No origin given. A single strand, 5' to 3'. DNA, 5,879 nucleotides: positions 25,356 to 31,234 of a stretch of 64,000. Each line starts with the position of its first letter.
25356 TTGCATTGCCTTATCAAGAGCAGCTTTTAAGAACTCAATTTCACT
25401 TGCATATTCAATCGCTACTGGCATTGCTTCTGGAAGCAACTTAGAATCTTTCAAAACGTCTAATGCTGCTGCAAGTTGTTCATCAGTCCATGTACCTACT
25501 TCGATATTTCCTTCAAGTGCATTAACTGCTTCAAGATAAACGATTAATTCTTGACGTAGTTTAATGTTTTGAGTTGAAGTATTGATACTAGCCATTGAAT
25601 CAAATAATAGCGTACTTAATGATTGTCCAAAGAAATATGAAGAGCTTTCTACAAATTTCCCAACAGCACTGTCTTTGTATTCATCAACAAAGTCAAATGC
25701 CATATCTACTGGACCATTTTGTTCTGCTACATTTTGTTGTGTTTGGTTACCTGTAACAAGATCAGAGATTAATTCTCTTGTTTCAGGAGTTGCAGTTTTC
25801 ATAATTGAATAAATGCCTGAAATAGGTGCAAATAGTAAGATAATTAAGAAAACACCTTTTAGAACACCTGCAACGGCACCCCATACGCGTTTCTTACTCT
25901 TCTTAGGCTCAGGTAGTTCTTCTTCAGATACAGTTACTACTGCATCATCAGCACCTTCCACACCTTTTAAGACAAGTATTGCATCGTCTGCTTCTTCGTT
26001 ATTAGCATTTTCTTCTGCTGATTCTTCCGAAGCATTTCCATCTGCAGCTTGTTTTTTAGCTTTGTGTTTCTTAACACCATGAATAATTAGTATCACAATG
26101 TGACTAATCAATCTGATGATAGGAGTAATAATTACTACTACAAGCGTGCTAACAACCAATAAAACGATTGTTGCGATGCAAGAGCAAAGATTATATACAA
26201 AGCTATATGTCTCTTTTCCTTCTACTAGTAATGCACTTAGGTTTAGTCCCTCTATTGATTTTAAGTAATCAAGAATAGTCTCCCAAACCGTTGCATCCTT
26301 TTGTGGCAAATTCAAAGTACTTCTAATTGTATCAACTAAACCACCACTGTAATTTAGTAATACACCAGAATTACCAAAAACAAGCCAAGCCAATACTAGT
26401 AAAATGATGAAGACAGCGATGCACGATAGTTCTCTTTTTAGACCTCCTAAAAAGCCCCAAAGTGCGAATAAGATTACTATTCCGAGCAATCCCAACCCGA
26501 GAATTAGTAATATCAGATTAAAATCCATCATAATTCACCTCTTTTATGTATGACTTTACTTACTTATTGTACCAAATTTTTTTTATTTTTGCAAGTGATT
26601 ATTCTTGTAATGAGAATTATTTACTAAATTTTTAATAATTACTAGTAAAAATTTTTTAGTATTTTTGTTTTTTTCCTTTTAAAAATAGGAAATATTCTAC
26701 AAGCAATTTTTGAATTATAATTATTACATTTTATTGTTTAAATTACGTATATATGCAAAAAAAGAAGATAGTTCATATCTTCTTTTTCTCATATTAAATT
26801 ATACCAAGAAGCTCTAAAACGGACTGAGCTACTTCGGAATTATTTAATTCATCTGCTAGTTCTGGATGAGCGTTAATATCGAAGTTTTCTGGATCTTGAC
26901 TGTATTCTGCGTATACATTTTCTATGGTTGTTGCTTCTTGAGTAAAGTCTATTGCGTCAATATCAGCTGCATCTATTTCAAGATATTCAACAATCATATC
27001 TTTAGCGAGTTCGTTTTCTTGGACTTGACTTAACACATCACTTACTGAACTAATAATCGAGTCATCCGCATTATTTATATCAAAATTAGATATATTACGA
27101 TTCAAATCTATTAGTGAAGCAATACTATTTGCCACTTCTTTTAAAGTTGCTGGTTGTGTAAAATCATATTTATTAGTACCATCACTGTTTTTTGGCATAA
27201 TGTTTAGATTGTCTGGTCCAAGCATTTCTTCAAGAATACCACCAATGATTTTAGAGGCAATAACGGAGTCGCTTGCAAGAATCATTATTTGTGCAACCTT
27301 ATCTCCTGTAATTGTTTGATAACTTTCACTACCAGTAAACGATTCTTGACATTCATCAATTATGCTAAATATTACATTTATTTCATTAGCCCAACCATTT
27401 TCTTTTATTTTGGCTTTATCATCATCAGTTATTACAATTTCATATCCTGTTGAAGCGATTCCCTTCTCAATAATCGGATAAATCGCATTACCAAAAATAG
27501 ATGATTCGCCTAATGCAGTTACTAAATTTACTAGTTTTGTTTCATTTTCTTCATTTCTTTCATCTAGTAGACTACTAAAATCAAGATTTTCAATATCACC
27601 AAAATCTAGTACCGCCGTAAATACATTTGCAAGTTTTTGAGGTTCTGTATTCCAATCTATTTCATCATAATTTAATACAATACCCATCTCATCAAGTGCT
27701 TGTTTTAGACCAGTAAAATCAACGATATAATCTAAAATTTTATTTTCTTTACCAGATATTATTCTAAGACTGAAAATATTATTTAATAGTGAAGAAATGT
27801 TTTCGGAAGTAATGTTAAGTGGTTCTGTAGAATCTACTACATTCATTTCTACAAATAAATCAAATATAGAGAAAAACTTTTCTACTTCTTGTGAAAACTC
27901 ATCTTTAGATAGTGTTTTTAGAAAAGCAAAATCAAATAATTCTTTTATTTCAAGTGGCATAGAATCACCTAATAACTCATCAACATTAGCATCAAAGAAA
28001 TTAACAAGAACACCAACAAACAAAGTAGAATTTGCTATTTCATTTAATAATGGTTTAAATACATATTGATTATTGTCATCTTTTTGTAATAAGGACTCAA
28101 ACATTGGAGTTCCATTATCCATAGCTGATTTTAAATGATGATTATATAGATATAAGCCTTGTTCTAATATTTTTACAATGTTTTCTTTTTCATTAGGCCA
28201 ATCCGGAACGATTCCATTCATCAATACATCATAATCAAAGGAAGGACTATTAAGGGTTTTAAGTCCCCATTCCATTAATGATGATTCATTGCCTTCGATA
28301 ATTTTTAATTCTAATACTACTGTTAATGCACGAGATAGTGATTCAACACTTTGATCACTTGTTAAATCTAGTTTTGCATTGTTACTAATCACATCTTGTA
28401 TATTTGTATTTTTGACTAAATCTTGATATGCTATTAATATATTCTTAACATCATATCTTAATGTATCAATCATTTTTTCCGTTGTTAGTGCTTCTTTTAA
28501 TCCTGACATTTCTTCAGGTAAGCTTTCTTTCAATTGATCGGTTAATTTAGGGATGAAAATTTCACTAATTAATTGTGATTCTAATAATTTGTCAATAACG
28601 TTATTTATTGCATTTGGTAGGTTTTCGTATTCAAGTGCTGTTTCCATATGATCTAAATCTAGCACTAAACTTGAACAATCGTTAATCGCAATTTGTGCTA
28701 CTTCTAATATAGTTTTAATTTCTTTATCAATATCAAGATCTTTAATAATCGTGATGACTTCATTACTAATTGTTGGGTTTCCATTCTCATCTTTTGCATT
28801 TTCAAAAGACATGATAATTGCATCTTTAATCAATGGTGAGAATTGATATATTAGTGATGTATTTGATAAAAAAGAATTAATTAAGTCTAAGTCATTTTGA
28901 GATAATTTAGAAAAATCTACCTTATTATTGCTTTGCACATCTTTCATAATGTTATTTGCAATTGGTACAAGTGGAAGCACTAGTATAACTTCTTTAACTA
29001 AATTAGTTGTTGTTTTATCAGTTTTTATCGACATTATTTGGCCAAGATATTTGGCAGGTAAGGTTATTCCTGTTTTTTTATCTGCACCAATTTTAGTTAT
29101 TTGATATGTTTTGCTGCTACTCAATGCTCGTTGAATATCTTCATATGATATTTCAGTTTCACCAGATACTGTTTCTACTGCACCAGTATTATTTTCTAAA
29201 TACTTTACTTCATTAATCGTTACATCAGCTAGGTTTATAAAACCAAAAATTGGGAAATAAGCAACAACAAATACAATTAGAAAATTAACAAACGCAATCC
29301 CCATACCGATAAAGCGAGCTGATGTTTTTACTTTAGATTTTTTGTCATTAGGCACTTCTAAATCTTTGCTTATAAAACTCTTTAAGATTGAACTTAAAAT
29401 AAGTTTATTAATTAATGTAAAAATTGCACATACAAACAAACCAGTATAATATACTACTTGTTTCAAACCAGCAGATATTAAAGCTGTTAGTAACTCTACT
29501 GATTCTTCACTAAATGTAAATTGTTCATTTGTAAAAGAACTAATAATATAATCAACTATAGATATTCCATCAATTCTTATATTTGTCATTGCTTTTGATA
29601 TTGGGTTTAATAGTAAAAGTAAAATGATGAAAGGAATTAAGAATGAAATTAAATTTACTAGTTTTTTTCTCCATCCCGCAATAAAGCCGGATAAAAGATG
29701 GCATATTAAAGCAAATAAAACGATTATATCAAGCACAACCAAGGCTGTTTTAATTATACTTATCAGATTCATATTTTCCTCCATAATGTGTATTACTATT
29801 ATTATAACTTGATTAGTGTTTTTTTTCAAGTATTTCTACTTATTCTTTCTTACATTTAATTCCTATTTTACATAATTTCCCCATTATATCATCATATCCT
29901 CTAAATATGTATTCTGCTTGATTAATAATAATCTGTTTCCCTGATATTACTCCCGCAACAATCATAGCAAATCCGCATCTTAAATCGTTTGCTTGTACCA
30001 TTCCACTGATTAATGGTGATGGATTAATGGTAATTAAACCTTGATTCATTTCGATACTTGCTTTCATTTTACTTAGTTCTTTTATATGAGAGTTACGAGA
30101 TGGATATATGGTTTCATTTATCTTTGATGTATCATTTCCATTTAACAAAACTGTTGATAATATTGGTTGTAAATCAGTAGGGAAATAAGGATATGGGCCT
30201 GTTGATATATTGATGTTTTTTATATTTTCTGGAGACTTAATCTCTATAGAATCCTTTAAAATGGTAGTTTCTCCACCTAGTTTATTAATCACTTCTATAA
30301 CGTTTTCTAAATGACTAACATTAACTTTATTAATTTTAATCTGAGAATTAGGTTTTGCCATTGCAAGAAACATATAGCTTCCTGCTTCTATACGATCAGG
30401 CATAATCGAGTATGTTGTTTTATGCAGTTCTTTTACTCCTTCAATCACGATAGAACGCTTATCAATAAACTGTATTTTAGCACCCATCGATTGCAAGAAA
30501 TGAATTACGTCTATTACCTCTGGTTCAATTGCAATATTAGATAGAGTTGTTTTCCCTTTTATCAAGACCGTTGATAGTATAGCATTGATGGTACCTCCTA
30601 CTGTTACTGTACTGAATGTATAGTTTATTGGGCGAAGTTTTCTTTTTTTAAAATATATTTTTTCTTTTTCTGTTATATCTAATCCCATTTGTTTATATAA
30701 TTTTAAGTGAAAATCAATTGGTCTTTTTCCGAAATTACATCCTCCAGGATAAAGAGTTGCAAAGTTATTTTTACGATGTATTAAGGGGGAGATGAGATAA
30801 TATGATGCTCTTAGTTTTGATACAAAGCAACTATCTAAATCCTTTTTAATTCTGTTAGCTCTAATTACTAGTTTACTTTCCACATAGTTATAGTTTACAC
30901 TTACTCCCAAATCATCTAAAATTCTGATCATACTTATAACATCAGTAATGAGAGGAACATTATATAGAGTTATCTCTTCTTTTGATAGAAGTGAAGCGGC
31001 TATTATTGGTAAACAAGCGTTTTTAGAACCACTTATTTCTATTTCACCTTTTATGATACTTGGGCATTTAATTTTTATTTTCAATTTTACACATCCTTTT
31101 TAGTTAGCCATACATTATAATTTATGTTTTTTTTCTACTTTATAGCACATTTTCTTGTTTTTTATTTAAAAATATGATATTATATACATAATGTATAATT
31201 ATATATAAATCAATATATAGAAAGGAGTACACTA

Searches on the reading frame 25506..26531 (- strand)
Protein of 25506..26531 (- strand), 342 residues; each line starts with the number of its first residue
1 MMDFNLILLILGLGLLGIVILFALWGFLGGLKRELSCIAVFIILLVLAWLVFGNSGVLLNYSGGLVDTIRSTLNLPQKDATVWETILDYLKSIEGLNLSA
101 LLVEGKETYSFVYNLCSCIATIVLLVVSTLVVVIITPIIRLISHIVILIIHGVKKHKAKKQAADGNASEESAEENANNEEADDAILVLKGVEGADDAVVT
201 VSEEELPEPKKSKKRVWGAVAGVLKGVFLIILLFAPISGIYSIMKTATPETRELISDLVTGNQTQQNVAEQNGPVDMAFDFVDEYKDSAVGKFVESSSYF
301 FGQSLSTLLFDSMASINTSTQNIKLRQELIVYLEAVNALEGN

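Call 79: search_solved_structures(query=window:25506-26531:-, max_evalue=1)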
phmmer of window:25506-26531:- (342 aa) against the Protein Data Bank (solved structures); distinct sequences matched with E-value up to 1: 0.

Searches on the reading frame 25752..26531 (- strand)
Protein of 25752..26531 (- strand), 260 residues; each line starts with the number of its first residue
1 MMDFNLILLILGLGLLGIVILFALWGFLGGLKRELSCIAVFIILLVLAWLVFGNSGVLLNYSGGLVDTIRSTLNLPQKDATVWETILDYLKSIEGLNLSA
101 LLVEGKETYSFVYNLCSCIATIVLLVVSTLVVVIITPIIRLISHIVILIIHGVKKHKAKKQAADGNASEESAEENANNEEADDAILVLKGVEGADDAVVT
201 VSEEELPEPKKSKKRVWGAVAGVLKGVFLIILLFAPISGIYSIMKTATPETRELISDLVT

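Call 80: search_protein_families(library=pfam, proteins=[window:25752-26531:-], max_evalue=10)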
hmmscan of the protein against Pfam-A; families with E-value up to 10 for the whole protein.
window:25752-26531:- (260 aa): 10 families
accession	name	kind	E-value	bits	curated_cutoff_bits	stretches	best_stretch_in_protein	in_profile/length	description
PF17359.7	DUF5385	-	0.028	14.5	25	1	131-174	8-45/217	Family of unknown function (DUF5385)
PF06088.16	TLP-20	-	0.12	12.8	23.5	1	107-213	68-157/164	Nucleopolyhedrovirus telokin-like protein-20 (TLP20)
PF01007.26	IRK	-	0.2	11.9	22.7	1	38-139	38-130/141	Inward rectifier potassium channel transmembrane domain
PF16118.10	DUF4834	-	0.27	12.6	27.8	1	123-182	10-59/99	Domain of unknown function (DUF4834)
PF00335.26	Tetraspanin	-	0.32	11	32.1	1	8-57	48-95/225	Tetraspanin family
PF07332.16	Phage_holin_3_6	-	0.34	11.4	28.4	0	7-51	45-86/116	Putative Actinobacterial Holin-X, holin superfamily III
PF02674.22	Colicin_V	-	0.62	10.5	29.3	1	215-244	96-124/144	Colicin V production protein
PF04932.20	Wzy_C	-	1.9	8.7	31.7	1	13-54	17-58/149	O-Antigen ligase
PF16981.10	Chi-conotoxin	-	2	9.1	27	1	36-47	2-13/60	chi-Conotoxin or t superfamily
PF07219.19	HemY_N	-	5.9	7.5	31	0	118-159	16-57/107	HemY protein N-terminus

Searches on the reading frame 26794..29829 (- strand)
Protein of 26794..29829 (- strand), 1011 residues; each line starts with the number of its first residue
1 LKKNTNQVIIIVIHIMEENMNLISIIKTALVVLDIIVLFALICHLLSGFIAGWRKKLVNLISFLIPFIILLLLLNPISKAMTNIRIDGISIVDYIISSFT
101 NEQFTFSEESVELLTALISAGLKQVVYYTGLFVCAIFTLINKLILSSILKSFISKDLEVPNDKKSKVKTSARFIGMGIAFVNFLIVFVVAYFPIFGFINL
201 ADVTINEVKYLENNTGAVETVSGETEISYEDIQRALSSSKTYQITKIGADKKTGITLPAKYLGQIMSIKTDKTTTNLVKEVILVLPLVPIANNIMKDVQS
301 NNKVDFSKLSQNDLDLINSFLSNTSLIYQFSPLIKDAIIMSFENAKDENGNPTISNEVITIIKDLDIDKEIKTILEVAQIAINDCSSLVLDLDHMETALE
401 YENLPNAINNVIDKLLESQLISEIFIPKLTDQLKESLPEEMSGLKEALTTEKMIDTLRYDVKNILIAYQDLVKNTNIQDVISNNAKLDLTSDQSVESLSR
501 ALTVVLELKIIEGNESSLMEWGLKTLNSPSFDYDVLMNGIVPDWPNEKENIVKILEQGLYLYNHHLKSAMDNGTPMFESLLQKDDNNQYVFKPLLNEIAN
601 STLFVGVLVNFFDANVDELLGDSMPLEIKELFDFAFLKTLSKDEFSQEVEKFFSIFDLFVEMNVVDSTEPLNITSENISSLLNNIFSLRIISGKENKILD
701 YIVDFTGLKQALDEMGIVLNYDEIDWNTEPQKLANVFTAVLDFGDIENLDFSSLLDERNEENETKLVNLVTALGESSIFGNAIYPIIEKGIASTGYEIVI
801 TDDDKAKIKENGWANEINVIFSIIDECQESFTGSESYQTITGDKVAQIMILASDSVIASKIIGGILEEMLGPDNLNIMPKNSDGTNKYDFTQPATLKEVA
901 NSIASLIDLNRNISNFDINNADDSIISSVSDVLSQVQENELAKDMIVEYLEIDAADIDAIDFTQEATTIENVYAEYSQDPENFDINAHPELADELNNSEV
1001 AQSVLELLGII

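Call 14: search_protein_families(library=pfam, proteins=[window:26794-29829:-])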
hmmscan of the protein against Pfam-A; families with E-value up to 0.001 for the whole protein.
window:26794-29829:- (1011 aa): 0 families

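Call 23: find_encoding_contigs(protein=window:26794-29772:-, flank=10000, max_places=10)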
Protein window:26794-29772:- (992 aa): 1 contig read that carries it; 1 place shown.
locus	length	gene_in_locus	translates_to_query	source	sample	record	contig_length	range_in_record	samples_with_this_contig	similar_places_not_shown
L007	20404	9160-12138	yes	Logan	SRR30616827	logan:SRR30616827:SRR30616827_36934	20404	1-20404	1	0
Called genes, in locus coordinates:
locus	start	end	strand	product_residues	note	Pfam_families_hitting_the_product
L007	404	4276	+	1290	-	-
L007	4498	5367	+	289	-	PF00483:NTP_transferase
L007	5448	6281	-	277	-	PF04951:Peptidase_M55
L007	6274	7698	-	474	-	PF00206:Lyase_1, PF10415:FumaraseC_C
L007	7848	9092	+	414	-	PF00275:EPSP_synthase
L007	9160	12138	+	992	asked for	-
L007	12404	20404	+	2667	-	?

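Call 30: find_homologous_proteins(query=window:26794-29772:-)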
Query window:26794-29772:- (992 aa): 6 proteins with E <= 0.001 among 8000 candidates.
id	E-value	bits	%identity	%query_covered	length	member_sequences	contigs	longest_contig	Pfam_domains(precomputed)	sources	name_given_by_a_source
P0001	0.0e+0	2082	99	100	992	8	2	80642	-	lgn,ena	-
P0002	0.0e+0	1830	85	100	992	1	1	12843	-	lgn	-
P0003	0.0e+0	1040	49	100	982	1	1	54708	-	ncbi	-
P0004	6.4e-87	311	28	100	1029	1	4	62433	-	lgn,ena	-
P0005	7.5e-26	109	26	24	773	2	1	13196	-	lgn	-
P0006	2.6e-23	100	23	58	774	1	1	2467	-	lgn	-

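Call 31: find_encoding_contigs(protein=P0001, flank=10000, max_places=6)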
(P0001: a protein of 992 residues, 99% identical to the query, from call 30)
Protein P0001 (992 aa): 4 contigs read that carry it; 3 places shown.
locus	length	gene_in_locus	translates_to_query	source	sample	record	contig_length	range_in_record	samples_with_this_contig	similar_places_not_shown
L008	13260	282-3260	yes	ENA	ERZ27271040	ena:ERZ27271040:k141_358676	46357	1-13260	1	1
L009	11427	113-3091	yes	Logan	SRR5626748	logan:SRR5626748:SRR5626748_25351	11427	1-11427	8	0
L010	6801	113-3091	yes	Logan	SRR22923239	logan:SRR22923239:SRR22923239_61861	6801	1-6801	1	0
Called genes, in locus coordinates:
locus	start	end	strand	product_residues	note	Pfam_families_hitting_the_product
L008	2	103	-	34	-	?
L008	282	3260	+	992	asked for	-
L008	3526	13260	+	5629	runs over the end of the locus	-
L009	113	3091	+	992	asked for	-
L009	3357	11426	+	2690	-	?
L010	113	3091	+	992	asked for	-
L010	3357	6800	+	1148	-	?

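Call 32: find_encoding_contigs(protein=P0002, flank=10000, max_places=4)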
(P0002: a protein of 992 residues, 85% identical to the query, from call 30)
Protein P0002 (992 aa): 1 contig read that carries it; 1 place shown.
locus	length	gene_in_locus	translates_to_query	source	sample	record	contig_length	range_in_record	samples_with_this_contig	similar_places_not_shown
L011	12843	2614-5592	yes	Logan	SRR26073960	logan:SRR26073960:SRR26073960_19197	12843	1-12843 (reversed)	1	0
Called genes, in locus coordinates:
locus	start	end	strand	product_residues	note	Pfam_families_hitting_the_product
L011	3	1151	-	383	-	?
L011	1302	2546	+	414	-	PF00275:EPSP_synthase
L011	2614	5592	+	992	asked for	-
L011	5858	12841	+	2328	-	?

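Call 33: find_encoding_contigs(protein=P0003, flank=10000, max_places=4)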
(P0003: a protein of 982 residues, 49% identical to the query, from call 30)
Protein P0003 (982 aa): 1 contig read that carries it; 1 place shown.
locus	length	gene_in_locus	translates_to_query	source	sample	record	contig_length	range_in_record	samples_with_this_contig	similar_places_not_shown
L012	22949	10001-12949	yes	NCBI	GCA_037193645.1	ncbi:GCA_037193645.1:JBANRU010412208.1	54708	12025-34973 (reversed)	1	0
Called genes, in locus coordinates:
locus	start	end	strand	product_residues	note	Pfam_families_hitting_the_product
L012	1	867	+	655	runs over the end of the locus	PF22564:HAAS, PF13349:DUF4097 (faint)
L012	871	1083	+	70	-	-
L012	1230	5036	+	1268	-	PF13306:LRR_5, PF13855:LRR_8 (faint), PF23952:LRR_EndoS (faint), PF13306:LRR_5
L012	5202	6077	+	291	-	PF00483:NTP_transferase, PF12804:NTP_transf_3 (faint)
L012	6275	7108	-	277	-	PF04951:Peptidase_M55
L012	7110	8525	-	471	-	PF00206:Lyase_1, PF10415:FumaraseC_C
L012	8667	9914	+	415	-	PF00275:EPSP_synthase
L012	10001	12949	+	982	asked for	-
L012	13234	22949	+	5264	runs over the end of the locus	-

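Call 44: find_encoding_contigs(protein=P0004, flank=10000, max_places=4)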
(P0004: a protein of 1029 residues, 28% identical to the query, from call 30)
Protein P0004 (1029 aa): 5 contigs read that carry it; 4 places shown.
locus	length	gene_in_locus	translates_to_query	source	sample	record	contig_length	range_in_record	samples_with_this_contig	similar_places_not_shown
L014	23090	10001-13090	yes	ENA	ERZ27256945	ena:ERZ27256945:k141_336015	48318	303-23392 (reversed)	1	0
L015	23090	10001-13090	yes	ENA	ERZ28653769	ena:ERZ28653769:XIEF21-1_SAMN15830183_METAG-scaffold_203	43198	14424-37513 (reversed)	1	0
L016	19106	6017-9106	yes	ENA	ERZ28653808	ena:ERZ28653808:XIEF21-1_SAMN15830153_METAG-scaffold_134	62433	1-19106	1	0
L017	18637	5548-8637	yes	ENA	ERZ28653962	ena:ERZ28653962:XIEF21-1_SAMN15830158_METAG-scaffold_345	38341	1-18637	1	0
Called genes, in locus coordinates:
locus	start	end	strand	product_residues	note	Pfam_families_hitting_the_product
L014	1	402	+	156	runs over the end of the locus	PF09578:Spore_YabQ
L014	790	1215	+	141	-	-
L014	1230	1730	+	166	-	-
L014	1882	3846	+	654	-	PF00501:AMP-binding, PF00550:PP-binding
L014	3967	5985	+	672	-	PF22564:HAAS (weak), PF13349:DUF4097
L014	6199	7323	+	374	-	PF13306:LRR_5, PF13855:LRR_8 (faint), PF13306:LRR_5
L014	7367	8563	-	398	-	PF00206:Lyase_1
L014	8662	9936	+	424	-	PF00275:EPSP_synthase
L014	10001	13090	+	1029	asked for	-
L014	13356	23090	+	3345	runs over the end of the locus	?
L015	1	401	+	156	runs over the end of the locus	PF09578:Spore_YabQ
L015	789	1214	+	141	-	-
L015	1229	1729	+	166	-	-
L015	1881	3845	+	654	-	PF00501:AMP-binding, PF00550:PP-binding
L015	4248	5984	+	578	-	PF13349:DUF4097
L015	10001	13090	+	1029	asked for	-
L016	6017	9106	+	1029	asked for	-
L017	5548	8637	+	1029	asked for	-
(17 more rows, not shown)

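Call 62: search_protein_families(library=ncbifam, proteins=[window:26794-29772:-], max_evalue=0.01)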
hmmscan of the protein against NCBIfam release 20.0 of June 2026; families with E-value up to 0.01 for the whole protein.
window:26794-29772:- (992 aa): 0 families

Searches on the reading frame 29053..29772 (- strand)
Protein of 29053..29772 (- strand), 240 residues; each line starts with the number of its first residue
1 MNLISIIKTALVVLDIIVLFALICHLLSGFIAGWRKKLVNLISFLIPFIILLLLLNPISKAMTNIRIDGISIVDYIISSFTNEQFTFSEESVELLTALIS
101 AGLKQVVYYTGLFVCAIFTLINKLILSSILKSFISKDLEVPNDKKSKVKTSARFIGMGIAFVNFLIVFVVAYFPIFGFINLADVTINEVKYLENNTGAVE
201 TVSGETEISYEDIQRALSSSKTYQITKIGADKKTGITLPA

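Call 80: search_protein_families(library=pfam, proteins=[window:29053-29772:-], max_evalue=10)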
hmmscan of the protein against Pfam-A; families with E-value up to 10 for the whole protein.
window:29053-29772:- (240 aa): 5 families
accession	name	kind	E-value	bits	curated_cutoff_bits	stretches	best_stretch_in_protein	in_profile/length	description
PF02674.22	Colicin_V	-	0.00035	21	29.3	1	14-184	1-126/144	Colicin V production protein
PF11209.13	LmeA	-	0.048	14.1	27.3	1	181-232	71-123/217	LmeA-like phospholipid-binding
PF21425.3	DTP-pb9_A-dom_N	-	0.1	13.2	27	1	139-163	30-54/84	Distal tail protein pb9, A domain, N-terminal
PF02665.19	Nitrate_red_gam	-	0.52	10.3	22.9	1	9-66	117-174/217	Nitrate reductase gamma subunit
PF12648.12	TcpE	-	7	7.6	29.9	1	12-81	31-86/100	TcpE family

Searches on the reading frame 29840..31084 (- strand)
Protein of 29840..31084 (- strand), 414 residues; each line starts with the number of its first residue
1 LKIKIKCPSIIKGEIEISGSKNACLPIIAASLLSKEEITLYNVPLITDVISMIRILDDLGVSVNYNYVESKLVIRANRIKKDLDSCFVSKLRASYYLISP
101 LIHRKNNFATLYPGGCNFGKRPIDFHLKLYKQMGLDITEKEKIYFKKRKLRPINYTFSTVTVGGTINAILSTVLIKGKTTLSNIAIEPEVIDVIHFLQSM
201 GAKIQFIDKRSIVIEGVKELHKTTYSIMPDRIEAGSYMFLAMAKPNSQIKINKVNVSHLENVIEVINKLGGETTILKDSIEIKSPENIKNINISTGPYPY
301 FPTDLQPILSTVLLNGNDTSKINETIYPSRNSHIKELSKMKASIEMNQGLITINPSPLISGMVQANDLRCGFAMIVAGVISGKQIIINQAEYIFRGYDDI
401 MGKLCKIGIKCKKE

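Call 14: search_protein_families(library=pfam, proteins=[window:29840-31084:-])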
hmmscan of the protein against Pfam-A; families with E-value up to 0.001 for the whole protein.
window:29840-31084:- (414 aa): 1 family
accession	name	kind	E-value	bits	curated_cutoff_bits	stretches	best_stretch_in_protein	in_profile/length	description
PF00275.25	EPSP_synthase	-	4.4e-69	233.7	22.8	1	8-404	4-417/417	EPSP synthase (3-phosphoshikimate 1-carboxyvinyltransferase)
